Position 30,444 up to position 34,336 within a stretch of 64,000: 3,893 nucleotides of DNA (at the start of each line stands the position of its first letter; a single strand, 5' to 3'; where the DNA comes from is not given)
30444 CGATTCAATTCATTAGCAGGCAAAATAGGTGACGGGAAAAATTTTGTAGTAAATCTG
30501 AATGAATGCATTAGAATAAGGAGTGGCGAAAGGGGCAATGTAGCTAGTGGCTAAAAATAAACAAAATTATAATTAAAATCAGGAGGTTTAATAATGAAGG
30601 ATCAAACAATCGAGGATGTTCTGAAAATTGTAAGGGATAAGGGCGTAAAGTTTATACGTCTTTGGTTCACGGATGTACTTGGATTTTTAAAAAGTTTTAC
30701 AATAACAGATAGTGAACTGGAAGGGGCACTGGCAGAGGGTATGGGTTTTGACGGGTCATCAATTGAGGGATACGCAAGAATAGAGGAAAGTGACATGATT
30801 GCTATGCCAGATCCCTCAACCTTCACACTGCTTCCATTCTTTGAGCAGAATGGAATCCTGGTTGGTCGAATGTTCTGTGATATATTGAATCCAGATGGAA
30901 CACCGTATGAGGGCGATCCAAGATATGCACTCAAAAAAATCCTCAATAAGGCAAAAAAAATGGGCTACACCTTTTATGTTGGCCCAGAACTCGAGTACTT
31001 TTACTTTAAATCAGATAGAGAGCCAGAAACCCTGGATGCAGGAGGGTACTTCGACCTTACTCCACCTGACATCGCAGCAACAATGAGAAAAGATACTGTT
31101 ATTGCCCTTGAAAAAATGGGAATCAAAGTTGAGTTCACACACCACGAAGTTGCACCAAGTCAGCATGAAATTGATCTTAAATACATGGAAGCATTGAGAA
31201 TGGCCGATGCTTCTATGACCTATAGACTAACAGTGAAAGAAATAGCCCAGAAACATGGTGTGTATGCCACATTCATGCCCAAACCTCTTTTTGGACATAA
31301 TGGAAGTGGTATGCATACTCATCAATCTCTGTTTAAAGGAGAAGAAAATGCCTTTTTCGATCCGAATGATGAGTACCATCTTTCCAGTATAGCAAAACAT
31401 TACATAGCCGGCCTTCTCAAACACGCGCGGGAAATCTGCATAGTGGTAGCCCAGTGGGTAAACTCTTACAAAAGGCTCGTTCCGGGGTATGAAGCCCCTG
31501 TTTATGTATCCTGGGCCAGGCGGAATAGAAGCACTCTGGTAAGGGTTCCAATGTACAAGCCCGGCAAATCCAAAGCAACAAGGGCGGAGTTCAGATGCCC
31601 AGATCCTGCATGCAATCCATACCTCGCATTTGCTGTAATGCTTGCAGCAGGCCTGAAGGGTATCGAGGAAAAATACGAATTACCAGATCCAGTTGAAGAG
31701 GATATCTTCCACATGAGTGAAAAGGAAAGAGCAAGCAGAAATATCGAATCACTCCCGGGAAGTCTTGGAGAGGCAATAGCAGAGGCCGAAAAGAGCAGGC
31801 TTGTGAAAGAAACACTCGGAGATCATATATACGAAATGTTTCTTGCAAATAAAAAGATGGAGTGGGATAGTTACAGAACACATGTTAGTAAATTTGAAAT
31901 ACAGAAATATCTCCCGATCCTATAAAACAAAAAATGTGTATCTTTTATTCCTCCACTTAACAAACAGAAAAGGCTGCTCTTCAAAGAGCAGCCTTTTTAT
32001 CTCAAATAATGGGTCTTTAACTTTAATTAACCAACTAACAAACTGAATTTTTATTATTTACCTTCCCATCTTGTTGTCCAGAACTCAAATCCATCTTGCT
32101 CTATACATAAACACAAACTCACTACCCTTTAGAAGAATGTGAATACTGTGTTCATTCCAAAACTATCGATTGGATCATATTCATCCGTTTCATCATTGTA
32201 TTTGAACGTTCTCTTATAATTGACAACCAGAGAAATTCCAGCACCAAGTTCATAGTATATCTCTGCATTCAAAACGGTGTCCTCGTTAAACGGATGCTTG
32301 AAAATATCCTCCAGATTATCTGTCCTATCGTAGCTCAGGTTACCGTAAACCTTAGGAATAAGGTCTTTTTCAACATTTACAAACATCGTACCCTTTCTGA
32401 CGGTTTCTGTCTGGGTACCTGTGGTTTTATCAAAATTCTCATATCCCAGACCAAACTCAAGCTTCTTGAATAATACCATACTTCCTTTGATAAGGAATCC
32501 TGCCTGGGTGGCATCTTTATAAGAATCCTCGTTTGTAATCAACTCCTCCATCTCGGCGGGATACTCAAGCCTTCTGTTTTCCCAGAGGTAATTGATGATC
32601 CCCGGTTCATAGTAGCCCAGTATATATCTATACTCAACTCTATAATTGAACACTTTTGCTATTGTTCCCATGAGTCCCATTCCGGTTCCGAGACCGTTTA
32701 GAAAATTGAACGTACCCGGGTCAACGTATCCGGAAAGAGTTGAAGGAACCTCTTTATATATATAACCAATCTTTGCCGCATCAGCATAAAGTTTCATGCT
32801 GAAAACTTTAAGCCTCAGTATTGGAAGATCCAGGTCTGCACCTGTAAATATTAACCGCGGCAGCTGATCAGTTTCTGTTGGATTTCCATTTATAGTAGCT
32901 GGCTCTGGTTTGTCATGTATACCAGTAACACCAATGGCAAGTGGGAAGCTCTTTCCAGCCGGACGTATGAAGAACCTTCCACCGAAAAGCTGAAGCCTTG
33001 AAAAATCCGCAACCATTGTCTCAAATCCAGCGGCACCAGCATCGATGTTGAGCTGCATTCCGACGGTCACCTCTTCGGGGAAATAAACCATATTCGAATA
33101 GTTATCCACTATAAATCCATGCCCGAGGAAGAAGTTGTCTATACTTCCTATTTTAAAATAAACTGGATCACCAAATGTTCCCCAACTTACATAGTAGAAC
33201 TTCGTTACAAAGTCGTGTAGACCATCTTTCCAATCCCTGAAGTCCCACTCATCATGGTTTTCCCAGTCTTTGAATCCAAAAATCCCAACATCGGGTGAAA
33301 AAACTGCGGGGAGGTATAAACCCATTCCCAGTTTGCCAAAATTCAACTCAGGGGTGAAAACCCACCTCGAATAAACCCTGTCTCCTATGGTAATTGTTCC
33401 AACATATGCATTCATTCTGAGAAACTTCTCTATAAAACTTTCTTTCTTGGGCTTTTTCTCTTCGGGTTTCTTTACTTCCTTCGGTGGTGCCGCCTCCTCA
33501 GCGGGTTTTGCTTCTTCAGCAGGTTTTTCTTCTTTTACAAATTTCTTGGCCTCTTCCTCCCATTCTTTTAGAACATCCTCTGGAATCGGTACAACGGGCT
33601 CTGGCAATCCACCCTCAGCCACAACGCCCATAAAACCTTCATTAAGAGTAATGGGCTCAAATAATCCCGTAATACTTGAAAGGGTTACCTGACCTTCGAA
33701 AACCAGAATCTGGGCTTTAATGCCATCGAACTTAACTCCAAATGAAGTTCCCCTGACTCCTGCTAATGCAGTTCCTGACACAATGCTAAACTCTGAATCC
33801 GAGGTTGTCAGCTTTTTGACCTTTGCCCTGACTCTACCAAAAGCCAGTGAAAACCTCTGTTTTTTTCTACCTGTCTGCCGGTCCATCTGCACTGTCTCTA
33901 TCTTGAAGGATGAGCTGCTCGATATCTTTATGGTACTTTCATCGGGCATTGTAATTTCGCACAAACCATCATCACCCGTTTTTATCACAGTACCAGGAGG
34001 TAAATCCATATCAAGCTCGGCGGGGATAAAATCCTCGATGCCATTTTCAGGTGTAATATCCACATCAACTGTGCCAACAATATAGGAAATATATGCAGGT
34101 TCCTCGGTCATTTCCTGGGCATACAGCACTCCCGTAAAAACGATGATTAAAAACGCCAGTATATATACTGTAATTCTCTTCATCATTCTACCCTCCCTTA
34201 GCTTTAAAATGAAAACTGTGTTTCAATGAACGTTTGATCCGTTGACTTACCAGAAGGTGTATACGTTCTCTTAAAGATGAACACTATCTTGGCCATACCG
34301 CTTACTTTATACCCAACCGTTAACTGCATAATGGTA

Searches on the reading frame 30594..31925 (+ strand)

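Call 40: search_protein_families(library=pfam, proteins=[window:30594-31925:+], max_evalue=0.00001)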
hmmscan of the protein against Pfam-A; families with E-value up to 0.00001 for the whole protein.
window:30594-31925:+ (443 aa): 2 families
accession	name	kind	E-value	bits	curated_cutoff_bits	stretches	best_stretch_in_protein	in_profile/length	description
PF00120.29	Gln-synt_C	-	8.8e-132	439.8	24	1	107-439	2-344/344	Glutamine synthetase, catalytic domain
PF03951.24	Gln-synt_N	-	4.4e-29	100.4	33.4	1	18-100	2-82/82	Glutamine synthetase, beta-Grasp domain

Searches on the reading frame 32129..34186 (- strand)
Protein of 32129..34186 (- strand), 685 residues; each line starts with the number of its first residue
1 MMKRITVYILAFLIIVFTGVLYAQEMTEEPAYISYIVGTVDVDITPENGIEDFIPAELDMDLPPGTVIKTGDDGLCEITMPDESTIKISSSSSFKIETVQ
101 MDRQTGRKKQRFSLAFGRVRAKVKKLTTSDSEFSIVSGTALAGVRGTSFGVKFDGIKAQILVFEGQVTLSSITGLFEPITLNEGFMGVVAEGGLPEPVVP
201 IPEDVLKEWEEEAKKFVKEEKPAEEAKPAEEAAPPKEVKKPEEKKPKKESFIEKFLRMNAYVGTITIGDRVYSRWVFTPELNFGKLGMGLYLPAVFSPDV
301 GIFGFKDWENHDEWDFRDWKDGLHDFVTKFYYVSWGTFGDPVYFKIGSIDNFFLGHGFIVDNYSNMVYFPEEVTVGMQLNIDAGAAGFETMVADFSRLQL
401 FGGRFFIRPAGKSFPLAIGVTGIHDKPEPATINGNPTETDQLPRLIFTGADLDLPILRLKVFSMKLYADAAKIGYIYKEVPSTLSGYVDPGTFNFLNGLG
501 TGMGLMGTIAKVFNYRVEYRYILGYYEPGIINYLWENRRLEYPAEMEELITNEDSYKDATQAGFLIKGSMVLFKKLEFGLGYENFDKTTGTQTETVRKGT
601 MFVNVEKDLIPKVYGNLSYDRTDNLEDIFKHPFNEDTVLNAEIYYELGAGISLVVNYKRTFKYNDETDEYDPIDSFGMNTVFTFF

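Call 40: search_protein_families(library=pfam, proteins=[window:32129-34186:-], max_evalue=0.00001)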
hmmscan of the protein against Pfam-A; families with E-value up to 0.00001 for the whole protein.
window:32129-34186:- (685 aa): 1 family
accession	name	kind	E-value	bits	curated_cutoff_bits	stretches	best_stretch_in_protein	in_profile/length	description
PF04773.18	FecR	-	6e-15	55.9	24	1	67-167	2-96/97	FecR protein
